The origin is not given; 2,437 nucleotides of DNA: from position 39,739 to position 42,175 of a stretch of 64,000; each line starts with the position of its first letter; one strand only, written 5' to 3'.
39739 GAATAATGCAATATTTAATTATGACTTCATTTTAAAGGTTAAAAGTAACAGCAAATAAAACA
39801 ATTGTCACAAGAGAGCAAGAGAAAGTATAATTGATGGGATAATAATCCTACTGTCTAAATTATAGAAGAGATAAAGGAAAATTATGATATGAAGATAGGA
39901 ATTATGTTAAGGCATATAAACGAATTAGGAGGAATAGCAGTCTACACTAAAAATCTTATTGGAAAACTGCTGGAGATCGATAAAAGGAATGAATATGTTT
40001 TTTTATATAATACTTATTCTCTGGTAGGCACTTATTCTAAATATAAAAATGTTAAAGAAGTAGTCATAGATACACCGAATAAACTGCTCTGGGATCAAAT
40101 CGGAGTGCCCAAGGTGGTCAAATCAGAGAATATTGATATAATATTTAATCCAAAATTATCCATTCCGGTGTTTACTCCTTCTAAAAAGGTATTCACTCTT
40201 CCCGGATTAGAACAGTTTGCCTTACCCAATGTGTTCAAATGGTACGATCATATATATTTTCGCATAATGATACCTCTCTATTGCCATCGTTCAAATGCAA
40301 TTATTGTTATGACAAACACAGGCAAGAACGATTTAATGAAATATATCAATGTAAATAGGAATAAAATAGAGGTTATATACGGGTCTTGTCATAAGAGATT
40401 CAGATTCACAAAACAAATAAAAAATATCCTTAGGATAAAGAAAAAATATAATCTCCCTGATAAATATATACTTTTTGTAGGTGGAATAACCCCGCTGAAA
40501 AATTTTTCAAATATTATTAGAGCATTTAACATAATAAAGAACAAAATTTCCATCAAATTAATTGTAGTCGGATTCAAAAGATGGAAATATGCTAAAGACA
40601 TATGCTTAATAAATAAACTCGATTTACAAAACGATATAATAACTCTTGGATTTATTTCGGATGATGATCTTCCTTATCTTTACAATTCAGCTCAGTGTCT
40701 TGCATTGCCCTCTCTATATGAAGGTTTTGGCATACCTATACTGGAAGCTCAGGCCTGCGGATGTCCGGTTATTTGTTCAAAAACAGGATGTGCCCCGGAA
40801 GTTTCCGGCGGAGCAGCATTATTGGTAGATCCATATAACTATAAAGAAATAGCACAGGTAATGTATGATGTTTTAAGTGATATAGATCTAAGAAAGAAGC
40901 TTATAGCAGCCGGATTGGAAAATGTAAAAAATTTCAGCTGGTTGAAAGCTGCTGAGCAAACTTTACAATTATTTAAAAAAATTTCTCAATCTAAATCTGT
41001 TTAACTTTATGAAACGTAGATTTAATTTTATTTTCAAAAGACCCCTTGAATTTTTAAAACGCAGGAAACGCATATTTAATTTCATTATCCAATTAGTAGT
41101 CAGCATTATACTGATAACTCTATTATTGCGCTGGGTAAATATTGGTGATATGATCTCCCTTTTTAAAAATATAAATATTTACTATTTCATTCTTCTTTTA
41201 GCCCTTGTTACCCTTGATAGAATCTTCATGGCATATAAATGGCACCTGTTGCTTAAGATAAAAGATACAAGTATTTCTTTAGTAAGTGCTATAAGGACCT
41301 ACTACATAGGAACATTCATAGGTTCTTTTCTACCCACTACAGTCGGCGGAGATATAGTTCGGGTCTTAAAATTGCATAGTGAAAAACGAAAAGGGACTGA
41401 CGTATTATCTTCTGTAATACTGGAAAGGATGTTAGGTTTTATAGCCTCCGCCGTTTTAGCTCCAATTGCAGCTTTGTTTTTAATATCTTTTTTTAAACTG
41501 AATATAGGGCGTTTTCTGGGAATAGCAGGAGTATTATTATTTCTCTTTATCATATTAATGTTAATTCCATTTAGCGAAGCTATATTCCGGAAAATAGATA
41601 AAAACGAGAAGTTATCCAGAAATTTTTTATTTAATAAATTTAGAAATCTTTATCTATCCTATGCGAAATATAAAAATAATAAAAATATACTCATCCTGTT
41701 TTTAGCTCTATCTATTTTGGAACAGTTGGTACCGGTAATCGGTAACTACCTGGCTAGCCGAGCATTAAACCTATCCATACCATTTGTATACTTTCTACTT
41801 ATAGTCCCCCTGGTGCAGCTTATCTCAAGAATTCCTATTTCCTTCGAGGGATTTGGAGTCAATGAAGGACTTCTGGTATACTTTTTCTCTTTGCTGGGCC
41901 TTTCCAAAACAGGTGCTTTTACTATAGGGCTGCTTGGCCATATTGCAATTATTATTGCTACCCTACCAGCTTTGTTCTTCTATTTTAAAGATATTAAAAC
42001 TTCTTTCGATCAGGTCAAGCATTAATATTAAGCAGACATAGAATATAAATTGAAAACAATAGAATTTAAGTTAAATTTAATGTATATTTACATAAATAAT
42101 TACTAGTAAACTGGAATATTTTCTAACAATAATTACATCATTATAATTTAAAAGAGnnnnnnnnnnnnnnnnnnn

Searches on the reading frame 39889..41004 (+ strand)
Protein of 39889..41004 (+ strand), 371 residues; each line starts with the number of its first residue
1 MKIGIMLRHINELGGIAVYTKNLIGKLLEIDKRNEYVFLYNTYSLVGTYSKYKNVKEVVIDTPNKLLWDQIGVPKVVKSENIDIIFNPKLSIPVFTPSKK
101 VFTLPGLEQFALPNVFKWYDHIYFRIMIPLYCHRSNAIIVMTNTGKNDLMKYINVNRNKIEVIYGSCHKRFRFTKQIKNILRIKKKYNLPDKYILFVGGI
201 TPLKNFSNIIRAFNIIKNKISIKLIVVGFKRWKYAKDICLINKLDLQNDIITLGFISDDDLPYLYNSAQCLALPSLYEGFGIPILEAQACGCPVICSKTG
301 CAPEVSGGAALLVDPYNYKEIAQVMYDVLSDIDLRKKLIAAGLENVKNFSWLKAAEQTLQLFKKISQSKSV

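Call 28: search_protein_families(library=pfam, proteins=[window:39889-41004:+], max_evalue=0.001)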
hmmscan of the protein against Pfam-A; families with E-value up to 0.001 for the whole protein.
window:39889-41004:+ (371 aa): 5 families
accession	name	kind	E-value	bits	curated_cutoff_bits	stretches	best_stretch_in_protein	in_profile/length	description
PF00534.26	Glycos_transf_1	-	4.8e-36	124.3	26.4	1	183-342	7-169/172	Glycosyl transferases group 1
PF13692.12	Glyco_trans_1_4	-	2.9e-27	96.1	27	1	192-331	2-142/142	Glycosyl transferases group 1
PF20706.3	GT4-conflict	-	2.1e-06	27.4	26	1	194-328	200-336/385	Family 4 Glycosyltransferase in conflict systems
PF13439.12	Glyco_transf_4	-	5.8e-06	26.9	28.5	1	14-164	2-163/170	Glycosyltransferase Family 4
PF13524.12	Glyco_trans_1_2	-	0.00014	22.3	25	1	222-351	15-135/144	Glycosyl transferase-like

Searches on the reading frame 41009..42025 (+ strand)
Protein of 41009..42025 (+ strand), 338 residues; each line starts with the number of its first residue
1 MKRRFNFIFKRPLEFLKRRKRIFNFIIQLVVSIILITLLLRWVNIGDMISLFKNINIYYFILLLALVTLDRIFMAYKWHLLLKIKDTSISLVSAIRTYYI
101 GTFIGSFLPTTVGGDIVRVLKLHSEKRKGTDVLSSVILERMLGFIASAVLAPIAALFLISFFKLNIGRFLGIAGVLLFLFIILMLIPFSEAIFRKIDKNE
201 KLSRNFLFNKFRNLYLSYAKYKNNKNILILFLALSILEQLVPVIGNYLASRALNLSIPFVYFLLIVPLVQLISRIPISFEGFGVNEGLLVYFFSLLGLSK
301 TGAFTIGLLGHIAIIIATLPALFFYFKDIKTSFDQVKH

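Call 28: search_protein_families(library=pfam, proteins=[window:41009-42025:+], max_evalue=0.001)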
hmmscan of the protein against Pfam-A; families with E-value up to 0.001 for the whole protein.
window:41009-42025:+ (338 aa): 1 family
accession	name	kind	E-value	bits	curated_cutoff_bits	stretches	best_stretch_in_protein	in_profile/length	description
PF03706.18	LPG_synthase_TM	-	8.6e-38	130.9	33.4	1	26-318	2-298/302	Lysylphosphatidylglycerol synthase TM region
